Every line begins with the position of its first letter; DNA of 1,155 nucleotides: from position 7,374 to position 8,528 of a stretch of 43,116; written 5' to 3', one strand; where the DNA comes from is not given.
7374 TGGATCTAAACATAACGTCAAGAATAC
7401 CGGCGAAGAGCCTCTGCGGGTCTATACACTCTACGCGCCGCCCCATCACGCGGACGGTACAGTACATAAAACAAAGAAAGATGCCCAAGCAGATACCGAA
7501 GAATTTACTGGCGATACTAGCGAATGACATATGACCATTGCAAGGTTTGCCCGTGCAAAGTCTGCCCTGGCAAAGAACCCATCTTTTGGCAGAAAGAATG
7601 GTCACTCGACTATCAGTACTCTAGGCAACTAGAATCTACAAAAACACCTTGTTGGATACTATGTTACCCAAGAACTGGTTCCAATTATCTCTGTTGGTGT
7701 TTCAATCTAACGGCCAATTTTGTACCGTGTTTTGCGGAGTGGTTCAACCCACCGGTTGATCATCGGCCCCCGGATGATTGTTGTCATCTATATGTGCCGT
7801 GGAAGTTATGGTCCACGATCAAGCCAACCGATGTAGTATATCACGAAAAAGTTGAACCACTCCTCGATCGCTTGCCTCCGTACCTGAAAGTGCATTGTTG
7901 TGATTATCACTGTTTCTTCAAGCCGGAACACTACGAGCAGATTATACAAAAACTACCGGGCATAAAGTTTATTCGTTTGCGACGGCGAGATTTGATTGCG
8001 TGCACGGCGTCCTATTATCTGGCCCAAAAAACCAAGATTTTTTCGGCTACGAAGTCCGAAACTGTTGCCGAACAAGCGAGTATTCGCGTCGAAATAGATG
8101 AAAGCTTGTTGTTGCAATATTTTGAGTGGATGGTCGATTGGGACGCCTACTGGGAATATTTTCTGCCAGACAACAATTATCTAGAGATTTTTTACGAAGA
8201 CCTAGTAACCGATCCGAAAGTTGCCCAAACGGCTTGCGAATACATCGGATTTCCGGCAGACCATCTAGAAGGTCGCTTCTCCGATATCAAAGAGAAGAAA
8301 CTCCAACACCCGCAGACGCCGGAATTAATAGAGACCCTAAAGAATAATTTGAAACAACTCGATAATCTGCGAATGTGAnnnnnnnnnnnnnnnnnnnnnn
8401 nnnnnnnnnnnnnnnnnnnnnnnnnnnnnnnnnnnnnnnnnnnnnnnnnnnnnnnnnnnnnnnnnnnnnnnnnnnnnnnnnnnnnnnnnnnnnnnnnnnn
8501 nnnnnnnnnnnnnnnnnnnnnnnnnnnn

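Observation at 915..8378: Two sulfotransferases plus a dispersed set of glycan or small-molecule-modifying enzymes in a phage-like region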

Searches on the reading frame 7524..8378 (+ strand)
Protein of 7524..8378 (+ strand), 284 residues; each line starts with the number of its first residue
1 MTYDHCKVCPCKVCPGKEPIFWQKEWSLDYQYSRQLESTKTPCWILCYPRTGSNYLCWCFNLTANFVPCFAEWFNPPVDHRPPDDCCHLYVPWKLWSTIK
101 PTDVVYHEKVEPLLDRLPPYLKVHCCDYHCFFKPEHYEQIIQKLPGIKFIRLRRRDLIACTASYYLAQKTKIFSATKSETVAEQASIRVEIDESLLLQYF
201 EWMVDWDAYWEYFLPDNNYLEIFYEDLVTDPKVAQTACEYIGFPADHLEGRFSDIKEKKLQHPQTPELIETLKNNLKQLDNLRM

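Call 4: search_protein_families(library=pfam, proteins=[window:7524-8378:+], max_evalue=0.01)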
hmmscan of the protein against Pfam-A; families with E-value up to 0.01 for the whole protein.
window:7524-8378:+ (284 aa): 2 families
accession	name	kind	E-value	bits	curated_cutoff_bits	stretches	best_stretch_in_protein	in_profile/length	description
PF13469.12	Sulfotransfer_3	-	1.2e-07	32.7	27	1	132-244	110-213/216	Sulfotransferase family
PF00685.33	Sulfotransfer_1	-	9.6e-06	25.6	22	1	42-255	3-191/255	Sulfotransferase domain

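Call 11: find_homologous_proteins(query=window:7524-8375:+)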
Query window:7524-8375:+ (284 aa): 5 proteins with E <= 0.001 among 200 candidates.
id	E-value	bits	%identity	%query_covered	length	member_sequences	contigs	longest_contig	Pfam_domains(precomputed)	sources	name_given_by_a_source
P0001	2.2e-129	449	100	68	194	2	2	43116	PF13469.13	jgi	-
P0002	2.0e-62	229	50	82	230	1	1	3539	PF13469.13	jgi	jgi:LPS sulfotransferase NodH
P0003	1.2e-61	227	47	87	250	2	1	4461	PF09037.17,PF13469.13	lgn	-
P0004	7.8e-58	214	45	85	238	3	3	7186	PF09037.17,PF13469.13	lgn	-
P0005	2.7e-41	160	48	61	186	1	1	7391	-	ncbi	ncbi:MAG: hypothetical protein ACXADB_05700 [Candidatus Hermodarchaeia archaeon]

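Call 13: search_protein_families(library=phrogs, proteins=[window:7524-8378:+], max_evalue=0.01)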
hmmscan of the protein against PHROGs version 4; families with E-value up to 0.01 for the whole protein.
window:7524-8378:+ (284 aa): 0 families

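Call 15: find_encoding_contigs(protein=P0004, flank=10000, max_places=3)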
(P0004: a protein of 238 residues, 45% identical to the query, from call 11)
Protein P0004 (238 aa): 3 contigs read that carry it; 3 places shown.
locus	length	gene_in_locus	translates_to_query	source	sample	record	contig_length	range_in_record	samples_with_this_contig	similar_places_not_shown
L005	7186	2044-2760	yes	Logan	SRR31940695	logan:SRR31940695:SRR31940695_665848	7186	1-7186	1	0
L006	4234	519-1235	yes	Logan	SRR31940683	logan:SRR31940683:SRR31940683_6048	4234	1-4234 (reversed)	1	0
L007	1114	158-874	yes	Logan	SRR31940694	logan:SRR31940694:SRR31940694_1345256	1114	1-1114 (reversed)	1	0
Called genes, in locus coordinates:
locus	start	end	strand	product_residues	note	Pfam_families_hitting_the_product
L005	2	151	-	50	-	?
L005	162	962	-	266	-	-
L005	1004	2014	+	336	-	PF13489:Methyltransf_23, PF13847:Methyltransf_31 (faint), PF08241:Methyltransf_11 (weak), PF08242:Methyltransf_12 (weak), PF13649:Methyltransf_25 (faint)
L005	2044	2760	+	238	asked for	PF09037:Sulphotransf (faint), PF13469:Sulfotransfer_3 (faint)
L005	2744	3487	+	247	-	PF04488:Gly_transf_sug (weak)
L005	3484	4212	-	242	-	-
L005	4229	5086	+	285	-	-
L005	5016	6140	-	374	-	-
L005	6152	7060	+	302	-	PF00534:Glycos_transf_1 (weak)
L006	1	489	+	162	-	?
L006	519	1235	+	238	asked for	PF09037:Sulphotransf (faint), PF13469:Sulfotransfer_3 (faint)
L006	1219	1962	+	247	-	PF04488:Gly_transf_sug (weak)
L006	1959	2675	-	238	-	-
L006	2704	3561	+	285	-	-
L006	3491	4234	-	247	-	?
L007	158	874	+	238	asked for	PF09037:Sulphotransf (faint), PF13469:Sulfotransfer_3 (faint)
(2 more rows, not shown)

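Call 16: find_encoding_contigs(protein=P0005, flank=10000, max_places=3)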
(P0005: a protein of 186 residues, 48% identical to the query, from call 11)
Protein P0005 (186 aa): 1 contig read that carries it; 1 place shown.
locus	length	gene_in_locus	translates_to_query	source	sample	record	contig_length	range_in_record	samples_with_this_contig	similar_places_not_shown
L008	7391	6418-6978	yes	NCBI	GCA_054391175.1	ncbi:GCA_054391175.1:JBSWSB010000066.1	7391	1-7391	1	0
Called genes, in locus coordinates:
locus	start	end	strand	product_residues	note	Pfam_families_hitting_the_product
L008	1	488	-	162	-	?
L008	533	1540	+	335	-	PF13489:Methyltransf_23, PF13847:Methyltransf_31 (weak), PF08241:Methyltransf_11, PF08242:Methyltransf_12, PF13649:Methyltransf_25 (weak)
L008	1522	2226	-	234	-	-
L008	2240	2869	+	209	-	-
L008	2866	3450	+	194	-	-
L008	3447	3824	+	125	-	-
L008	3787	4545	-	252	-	PF03567:Sulfotransfer_2 (faint)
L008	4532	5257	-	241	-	PF03328:HpcH_HpaI (weak), PF00224:PK (weak)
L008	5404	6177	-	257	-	-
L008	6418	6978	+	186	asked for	-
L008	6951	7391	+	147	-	PF04488:Gly_transf_sug (weak)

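Call 17: find_encoding_contigs(protein=P0003, flank=10000, max_places=3)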
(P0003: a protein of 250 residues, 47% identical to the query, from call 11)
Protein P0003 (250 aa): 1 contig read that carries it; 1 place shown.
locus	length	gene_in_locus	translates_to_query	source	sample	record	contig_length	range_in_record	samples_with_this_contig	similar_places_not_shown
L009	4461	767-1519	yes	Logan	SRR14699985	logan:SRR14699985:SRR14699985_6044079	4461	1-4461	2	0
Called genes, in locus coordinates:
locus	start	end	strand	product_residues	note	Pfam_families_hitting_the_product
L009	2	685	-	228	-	?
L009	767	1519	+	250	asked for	PF13469:Sulfotransfer_3 (faint), PF09037:Sulphotransf (faint)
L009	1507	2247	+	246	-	PF04488:Gly_transf_sug (weak)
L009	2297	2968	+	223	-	-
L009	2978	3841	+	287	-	PF05212:DUF707 (faint)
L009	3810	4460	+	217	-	?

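Call 21: search_dna_similar(query=window:7524-8375:+, collection=phages, mode=protein, max_rows=20, max_evalue=0.001)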
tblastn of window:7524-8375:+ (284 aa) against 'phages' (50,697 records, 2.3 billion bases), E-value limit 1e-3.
No match.

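Call 24: search_solved_structures(query=A1, max_evalue=1, show_alignments=2)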
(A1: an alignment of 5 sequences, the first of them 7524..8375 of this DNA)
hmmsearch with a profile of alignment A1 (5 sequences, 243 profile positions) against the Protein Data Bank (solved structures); distinct sequences matched with E-value up to 1: 6.
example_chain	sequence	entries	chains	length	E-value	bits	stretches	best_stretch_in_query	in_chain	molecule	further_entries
5x2b_D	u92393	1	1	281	0.015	18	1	167-211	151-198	Sulfotransferase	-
5x2b_F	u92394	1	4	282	0.015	18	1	167-211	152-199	Sulfotransferase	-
5x2b_C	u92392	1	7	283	0.015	18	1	167-211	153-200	Sulfotransferase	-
9vki_A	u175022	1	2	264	0.16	14.6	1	107-207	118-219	LPS sulfotransferase NodH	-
4gox_A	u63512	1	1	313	0.23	14.1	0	179-208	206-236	Polyketide synthase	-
9g44_A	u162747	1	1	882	0.49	13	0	18-52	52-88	DEAD-like helicases-like protein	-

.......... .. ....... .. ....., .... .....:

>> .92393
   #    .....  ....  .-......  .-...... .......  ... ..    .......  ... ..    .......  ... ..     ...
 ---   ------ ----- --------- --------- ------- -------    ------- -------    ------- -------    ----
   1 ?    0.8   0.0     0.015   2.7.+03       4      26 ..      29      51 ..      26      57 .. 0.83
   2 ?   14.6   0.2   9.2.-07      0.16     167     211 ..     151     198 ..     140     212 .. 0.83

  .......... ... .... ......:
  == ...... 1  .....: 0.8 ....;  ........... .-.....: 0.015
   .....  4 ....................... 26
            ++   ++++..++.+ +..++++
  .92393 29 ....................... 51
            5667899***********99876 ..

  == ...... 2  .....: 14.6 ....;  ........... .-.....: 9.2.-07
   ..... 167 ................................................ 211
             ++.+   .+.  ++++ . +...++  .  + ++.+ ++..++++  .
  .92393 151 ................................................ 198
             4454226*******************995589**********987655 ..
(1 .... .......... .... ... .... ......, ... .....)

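Call 31: find_related_loci(query=A1, collection=viral_contigs, flank=10000)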
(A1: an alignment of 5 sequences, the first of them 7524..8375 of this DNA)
Query A1 (284 aa) in viral_contigs; peptide patterns used: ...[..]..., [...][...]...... (x = any residue, [..] = any of these).
104 stretches matched a pattern, but none encodes a relative of the query by tblastn (E <= 1e-3).

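Call 38: search_protein_families(library=ncbifam, proteins=[window:7524-8378:+], max_evalue=0.1)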
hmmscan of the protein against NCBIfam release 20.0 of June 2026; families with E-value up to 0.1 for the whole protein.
window:7524-8378:+ (284 aa): 1 family
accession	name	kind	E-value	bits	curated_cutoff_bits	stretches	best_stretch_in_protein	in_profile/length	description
NF047724.1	TrhSuTaseStf0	equivalog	0.07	12.4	400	0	147-233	130-214/261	trehalose 2-sulfotransferase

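Call 48: predict_structure(alignment_id=A1)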
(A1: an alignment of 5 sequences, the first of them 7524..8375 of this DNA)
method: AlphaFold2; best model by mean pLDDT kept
length: 284 residues; sequences in the alignment: 5
mean_pLDDT: 64.7   pTM: 0.69
mean pLDDT of the five models: 64.7, 62.1, 62.1, 60.1, 58.5
residues with pLDDT >= 90: 13; 70-90: 128; 50-70: 72; < 50: 71
segments of 3 or more residues with pLDDT < 50: 1-37, 73-100, 175-179
pLDDT, mean of each block of 10 residues (from residue 1): 26 29 31 48 79 71 62 42 31 39 61 72 62 77 87 86 80 53 70 88 81 77 84 85 70 54 81 88 61
secondary structure, 60 per line:
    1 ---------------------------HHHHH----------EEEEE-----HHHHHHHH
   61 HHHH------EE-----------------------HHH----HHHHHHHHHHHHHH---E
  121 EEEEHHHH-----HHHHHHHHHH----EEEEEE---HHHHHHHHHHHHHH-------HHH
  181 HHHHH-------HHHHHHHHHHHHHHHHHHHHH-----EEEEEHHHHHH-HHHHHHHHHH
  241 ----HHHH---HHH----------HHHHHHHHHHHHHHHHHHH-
elements in order: H28-32 E43-47 H53-64 H103-116 E120-124 H125-128 H134-143 E148-153 H157-170 H178-185 H193-213 E219-223 H224-229 H231-240 H245-248 H265-283

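Call 50: fold_search(model_id=the predicted structure, library=pdb)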
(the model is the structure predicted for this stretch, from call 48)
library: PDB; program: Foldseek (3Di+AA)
matches with E <= 10: 508; with E <= 0.001: 6
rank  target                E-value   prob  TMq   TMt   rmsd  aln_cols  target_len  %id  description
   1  1tex_A                6.1e-05  1.00  0.41  0.47  11.5       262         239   13  Mycobacterium smegmatis Stf0 Sulfotransferase with Trehalose (released 2004-07-20)
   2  1tex_C                6.9e-05  1.00  0.46  0.53   9.8       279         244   11  Mycobacterium smegmatis Stf0 Sulfotransferase with Trehalose (released 2004-07-20)
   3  1tex_D                2.3e-04  1.00  0.46  0.53   9.5       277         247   12  Mycobacterium smegmatis Stf0 Sulfotransferase with Trehalose (released 2004-07-20)
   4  3rnl                  8.2e-04  1.00  0.38  0.43  10.1       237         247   14  Crystal Structure of Sulfotransferase from Alicyclobacillus acidocaldarius (released 2011-06-29)
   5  3ap3_B                8.2e-04  1.00  0.37  0.37   7.8       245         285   15  Crystal structure of human tyrosylprotein sulfotransferase-2 complexed with PAP (released 2011-10-26)
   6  3uan_A                9.8e-04  1.00  0.40  0.44   8.9       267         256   13  Crystal structure of 3-O-sulfotransferase (3-OST-1) with bound PAP and heptasaccharide substrate (released 2012-04-04)
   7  1zrh                  1.0e-03  1.00  0.35  0.37   8.3       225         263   14  Crystal structure of Human heparan sulfate glucosamine 3-O-sulfotransferase 1 in complex with PAP (released 2005-06-07)
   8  3uan_B                1.0e-03  0.99  0.38  0.41   9.2       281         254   14  Crystal structure of 3-O-sulfotransferase (3-OST-1) with bound PAP and heptasaccharide substrate (released 2012-04-04)
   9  7scd_A                1.1e-03  1.00  0.36  0.29  11.2       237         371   14  Ternary complex of fixed-arm Trx-3ost5 (I299E) with 8mer-1 octasaccharide substrate and co-factor product PAP (released 2022-01-19)
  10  8w5z_A                1.2e-03  0.99  0.33  0.29   9.5       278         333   14  Crystal structure of tick tyrosylprotein sulfotransferase reveals the activation mechanism of tick anticoagulant prote (released 2024-04-10)
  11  1ov4                  1.4e-03  1.00  0.35  0.37  10.7       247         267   17  Crystal structure of human DHEA-ST complexed with androsterone (released 2004-02-17)
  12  1j99                  1.6e-03  1.00  0.36  0.36   9.1       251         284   17  CRYSTAL STRUCTURE OF HUMAN DEHYDROEPIANDROSTERONE SULFOTRANSFERASE IN COMPLEX WITH SUBSTRATE (released 2002-05-24)
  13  5wrj_A                1.8e-03  0.99  0.35  0.36   9.5       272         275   12  Crystal structure of human tyrosylprotein sulfotransferase-1 complexed with PAP and gastrin peptide (released 2017-09-06)
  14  1t8t_B                2.0e-03  1.00  0.38  0.40   8.9       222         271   14  Crystal Structure of human 3-O-Sulfotransferase-3 with bound PAP (released 2004-08-31)
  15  3bd9                  2.1e-03  0.99  0.37  0.41  11.5       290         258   13  human 3-O-sulfotransferase isoform 5 with bound PAP (released 2008-01-29)
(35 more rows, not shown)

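Call 59: find_encoding_contigs(protein=P0001, flank=2000, max_places=4)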
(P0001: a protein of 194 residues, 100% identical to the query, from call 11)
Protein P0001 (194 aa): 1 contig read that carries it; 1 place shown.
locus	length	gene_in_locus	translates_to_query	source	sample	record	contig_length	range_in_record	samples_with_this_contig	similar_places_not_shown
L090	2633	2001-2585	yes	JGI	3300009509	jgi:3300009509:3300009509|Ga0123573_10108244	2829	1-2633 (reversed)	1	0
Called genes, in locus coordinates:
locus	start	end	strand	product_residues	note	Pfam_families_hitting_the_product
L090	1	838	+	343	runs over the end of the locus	PF11978:MVP_shoulder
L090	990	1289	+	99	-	-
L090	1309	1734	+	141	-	PF01050:MannoseP_isomer (weak), PF07883:Cupin_2, PF02311:AraC_binding (weak)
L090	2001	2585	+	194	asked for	PF13469:Sulfotransfer_3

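Call 67: find_related_loci(query=A1, collection=genome_contigs, flank=8000)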
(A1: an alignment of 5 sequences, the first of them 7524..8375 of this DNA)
Query A1 (284 aa) in genome_contigs; peptide patterns used: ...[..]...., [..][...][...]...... (x = any residue, [..] = any of these).
69 stretches matched a pattern, but none encodes a relative of the query by tblastn (E <= 1e-3).

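Call 68: find_related_loci(query=A1, collection=metagenome_contigs, flank=10000)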
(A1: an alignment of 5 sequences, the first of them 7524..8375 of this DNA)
Query A1 (284 aa) in metagenome_contigs; peptide patterns used: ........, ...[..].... (x = any residue, [..] = any of these).
213 stretches matched a pattern; 1 encode a relative of the query (tblastn E <= 1e-3); 1 distinct loci.
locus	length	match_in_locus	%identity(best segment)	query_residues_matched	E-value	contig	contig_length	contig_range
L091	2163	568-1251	47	42-277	5e-64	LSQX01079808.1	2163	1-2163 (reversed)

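Call 70: search_protein_families(library=pfam, proteins=[L005:2744-3487:+, L005:4229-5086:+], max_evalue=0.001)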
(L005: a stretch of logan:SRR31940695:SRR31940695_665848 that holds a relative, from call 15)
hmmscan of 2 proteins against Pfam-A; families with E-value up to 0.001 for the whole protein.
L005:2744-3487:+ (247 aa): 1 family
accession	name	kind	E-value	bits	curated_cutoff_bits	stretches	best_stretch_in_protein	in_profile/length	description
PF04488.21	Gly_transf_sug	-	5.4e-06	27.5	23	1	82-115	56-89/93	Glycosyltransferase sugar-binding region containing DXD motif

L005:4229-5086:+ (285 aa): 0 families

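Call 80: fold_search(model_id=the predicted structure, library=viral)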
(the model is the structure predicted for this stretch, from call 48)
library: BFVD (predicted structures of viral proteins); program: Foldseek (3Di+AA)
matches with E <= 10: 315; with E <= 0.001: 5
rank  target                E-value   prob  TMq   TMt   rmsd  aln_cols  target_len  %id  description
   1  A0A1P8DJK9            2.8e-06  1.00  0.54  0.65   5.2       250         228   16  (no name in the UniProt tables at hand)
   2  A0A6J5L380            1.3e-04  1.00  0.38  0.57  10.9       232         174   14  Uncharacterized protein [uncultured Caudovirales phage]
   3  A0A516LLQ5            1.8e-04  1.00  0.38  0.47   9.2       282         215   16  (no name in the UniProt tables at hand)
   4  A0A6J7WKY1            5.1e-04  1.00  0.36  0.46  10.4       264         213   14  Uncharacterized protein [uncultured Caudovirales phage]
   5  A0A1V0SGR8            8.6e-04  1.00  0.44  0.13  11.1       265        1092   16  Glycosyltransferase family 25 [Hokovirus HKV1]
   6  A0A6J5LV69            1.0e-03  1.00  0.40  0.33   9.8       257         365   16  Uncharacterized protein [uncultured Caudovirales phage]
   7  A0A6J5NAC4            1.4e-03  0.99  0.36  0.43  15.6       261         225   18  Sulfotransferase family [uncultured Caudovirales phage]
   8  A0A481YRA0            2.0e-03  1.00  0.36  0.16   8.8       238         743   13  Glycosyltransferase [Marseillevirus LCMAC101]
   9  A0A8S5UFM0            2.0e-03  0.91  0.31  0.32  14.2       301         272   11  Rap2 family GTPase consists of Rap2a, Rap2b, and Rap2c [Myoviridae sp. ctcyQ27]
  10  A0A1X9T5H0            2.3e-03  0.99  0.37  0.38  11.8       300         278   11  Sulfotransferase-like protein [Ranid herpesvirus 3]
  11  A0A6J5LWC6            2.6e-03  0.98  0.32  0.38   8.8       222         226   11  Uncharacterized protein [uncultured Caudovirales phage]
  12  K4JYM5                2.9e-03  0.87  0.29  0.27  15.7       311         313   10  Putative guanylate kinase [Abalone herpesvirus (isolate Abalone/Australia/Victoria/2009)]
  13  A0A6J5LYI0            3.4e-03  0.97  0.32  0.38  10.6       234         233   12  Uncharacterized protein [uncultured Caudovirales phage]
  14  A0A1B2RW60            4.3e-03  0.98  0.39  0.37  11.9       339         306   13  Sulfotransferase domain-containing protein [Lymphocystis disease virus 3]
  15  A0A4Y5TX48            4.8e-03  0.87  0.30  0.37  10.9       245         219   15  Thymidylate kinase [Vibrio phage VAP7]
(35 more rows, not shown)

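Call 100: find_related_loci(query=A5, collection=viral_contigs, flank=8000)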
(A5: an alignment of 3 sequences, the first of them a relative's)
Query A5 (247 aa) in viral_contigs; peptide patterns used: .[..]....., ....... (x = any residue, [..] = any of these).
131 stretches matched a pattern, but none encodes a relative of the query by tblastn (E <= 1e-3).

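Call 101: find_related_loci(query=A5, collection=genome_contigs, flank=8000)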
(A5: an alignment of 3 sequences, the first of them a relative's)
Query A5 (247 aa) in genome_contigs; peptide patterns used: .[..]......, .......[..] (x = any residue, [..] = any of these).
92 stretches matched a pattern; 18 encode a relative of the query (tblastn E <= 1e-3); 18 distinct loci.
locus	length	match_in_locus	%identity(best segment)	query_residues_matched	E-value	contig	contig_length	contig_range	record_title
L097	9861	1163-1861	48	3-241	3e-65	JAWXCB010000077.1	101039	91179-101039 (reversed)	MAG: Chitinophagales bacterium isolate MP9P1.11 k99_1421612, whole genome shotgun sequence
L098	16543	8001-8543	50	5-187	4e-54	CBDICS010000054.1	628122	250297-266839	MAG: Saprospiraceae bacterium isolate a23b7677-c5c3-4575-ba98-54ad289a6580 genome assembly, contig: contig_54, whole gen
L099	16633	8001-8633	43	3-218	3e-49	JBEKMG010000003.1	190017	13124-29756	MAG: Rhizomicrobium sp. isolate SPRUCE 389 SPRUCE_389_3, whole genome shotgun sequence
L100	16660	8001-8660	40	3-225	2e-44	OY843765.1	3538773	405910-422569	MAG: uncultured Acidocella sp. isolate c16fb0bd-60e7-45dd-9652-78ae72c306a5 genome assembly, chromosome: 1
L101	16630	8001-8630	41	3-215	1e-42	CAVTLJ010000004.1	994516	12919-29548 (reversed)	MAG: uncultured Alphaproteobacteria bacterium isolate MFD06435.bin.2.166 genome assembly, contig: contig_37614, whole ge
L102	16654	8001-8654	39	4-221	2e-42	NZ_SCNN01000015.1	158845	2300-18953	Mesorhizobium comanense strain 3P27G6 NODE_15_length_158845_cov_12.760055, whole genome shotgun sequence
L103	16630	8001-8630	40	3-215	2e-40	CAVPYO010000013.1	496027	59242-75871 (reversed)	MAG: uncultured Alphaproteobacteria bacterium isolate MFD02138.bin.1.87 genome assembly, contig: contig_18397, whole gen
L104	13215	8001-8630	39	3-215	3e-40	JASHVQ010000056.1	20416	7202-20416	MAG: Methylovirgula sp. isolate JOPF209 JOPF_NEAR_contig_364811, whole genome shotgun sequence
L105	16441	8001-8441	42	1-149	4e-33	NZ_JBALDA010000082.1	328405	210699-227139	MAG: Nostoc sp. isolate P12641 bin 9 NODE_2_length_328405_cov_79.690040, whole genome shotgun sequence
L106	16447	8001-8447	42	3-149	1e-31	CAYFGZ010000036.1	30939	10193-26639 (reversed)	MAG TPA_asm: uncultured Nisaea sp. isolate ERP001736_co3_359 genome assembly, contig: NODE_492_length_30939_cov_4.908496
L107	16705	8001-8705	34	2-235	4e-29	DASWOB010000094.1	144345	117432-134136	MAG TPA_asm: Thermoanaerobaculia bacterium isolate SMAG_U3429 k141_122091, whole genome shotgun sequence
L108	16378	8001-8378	38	3-140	1e-26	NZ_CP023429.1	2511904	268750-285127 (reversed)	Neisseria weixii strain 10022 chromosome, complete genome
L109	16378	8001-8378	38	3-140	4e-26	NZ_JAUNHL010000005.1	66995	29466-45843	MAG: Neisseria sp. isolate S28M_Sa_33 NODE_111_length_66995_cov_50.447744, whole genome shotgun sequence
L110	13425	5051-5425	38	3-140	5e-25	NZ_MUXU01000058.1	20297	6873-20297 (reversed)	Moraxella caviae strain CCUG 355 355T_ctg_0000058, whole genome shotgun sequence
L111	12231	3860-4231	39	4-140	3e-24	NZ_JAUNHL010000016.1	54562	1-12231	MAG: Neisseria sp. isolate S28M_Sa_33 NODE_170_length_54562_cov_22.022144, whole genome shotgun sequence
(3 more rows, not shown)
